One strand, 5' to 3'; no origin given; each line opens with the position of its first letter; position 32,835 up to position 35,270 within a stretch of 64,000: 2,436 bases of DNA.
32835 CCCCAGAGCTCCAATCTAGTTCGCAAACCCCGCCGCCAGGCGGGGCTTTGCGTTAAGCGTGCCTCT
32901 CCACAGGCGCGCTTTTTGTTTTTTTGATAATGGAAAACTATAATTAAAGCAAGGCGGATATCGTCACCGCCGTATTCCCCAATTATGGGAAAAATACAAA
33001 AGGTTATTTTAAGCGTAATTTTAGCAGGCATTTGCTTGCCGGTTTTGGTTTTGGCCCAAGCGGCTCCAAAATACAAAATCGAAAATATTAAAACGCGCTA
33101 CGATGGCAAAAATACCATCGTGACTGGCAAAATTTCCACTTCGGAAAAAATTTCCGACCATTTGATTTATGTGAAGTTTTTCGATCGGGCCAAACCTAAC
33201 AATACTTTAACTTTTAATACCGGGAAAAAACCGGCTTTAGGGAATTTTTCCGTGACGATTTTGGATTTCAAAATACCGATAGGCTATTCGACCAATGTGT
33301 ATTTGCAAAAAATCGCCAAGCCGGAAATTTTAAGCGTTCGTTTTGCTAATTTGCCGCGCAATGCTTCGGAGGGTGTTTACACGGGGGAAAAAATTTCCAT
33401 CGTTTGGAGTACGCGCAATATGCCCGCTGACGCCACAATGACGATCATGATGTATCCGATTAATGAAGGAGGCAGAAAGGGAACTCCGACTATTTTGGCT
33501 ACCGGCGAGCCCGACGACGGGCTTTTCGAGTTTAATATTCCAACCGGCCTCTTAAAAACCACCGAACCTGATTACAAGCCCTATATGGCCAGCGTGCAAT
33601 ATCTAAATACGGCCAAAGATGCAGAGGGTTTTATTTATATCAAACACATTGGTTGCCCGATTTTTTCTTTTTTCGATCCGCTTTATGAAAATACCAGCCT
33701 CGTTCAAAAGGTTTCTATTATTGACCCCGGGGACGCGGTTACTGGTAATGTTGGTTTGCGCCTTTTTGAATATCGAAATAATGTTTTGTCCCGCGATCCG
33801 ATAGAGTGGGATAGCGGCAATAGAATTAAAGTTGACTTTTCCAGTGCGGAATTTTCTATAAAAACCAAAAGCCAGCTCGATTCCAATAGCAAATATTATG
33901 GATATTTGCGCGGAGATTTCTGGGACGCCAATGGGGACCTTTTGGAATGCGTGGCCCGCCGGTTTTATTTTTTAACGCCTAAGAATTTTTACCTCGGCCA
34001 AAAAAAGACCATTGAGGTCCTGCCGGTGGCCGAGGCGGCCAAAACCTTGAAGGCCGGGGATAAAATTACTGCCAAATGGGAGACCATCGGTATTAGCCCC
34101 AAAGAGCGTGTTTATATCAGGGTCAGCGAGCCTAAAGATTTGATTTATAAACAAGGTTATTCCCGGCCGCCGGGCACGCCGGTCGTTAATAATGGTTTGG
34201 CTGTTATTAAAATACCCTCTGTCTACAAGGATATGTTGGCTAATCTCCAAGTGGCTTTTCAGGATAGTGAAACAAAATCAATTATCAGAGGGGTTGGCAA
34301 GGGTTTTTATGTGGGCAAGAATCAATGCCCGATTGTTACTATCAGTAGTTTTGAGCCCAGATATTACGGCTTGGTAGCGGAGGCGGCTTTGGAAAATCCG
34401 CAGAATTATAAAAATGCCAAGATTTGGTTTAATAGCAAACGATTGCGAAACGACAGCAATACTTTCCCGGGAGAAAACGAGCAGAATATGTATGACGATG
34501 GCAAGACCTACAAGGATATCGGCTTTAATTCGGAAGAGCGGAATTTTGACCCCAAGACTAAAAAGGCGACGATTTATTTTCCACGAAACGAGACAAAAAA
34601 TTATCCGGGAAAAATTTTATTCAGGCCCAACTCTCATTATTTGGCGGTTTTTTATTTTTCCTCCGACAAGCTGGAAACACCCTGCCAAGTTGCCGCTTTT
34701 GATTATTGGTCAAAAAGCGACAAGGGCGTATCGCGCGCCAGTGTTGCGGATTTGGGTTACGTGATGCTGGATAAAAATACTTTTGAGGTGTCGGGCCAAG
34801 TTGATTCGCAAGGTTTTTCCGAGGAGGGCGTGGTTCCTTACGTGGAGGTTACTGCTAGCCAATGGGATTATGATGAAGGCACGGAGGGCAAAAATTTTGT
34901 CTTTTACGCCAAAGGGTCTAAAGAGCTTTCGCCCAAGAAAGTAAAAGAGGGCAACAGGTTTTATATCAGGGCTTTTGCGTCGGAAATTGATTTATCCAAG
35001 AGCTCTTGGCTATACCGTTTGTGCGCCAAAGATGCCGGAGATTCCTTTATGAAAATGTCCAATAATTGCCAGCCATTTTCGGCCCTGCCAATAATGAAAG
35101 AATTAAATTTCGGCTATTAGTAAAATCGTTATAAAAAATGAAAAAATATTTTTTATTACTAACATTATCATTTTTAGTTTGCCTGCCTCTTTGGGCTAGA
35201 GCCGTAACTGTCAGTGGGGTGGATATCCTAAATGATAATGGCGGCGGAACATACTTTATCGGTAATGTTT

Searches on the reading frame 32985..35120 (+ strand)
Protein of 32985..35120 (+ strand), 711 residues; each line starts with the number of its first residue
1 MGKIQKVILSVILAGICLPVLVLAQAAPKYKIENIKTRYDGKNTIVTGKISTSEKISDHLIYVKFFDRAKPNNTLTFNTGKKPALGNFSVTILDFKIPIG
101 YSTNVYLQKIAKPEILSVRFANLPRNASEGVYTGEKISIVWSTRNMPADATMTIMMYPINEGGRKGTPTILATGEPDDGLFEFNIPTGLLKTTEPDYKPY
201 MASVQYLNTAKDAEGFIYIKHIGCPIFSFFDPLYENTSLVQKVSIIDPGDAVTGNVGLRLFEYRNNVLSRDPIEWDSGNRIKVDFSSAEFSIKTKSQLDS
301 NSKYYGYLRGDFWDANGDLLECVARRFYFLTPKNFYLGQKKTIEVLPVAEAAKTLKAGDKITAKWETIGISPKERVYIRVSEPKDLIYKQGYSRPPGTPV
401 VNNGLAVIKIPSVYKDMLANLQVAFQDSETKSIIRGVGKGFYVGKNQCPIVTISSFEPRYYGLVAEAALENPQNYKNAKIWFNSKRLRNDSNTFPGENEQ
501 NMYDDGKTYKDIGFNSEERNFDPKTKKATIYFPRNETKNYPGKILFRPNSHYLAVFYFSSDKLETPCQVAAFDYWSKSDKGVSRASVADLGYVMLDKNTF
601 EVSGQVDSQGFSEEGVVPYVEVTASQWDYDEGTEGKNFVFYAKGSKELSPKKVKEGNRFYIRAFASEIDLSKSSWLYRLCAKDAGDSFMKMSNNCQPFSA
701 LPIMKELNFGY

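Call 7: search_protein_families(library=pfam, proteins=[window:32985-35120:+], max_evalue=0.01)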
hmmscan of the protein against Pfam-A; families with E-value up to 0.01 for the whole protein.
window:32985-35120:+ (711 aa): 0 families

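Call 18: search_protein_families(library=ncbifam, proteins=[window:32985-35120:+], max_evalue=0.01)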
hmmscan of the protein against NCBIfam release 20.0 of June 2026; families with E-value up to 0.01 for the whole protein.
window:32985-35120:+ (711 aa): 0 families

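Call 83: search_protein_families(library=phrogs, proteins=[window:32985-35120:+], max_evalue=0.01)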
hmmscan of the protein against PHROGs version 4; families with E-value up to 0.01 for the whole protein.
window:32985-35120:+ (711 aa): 0 families
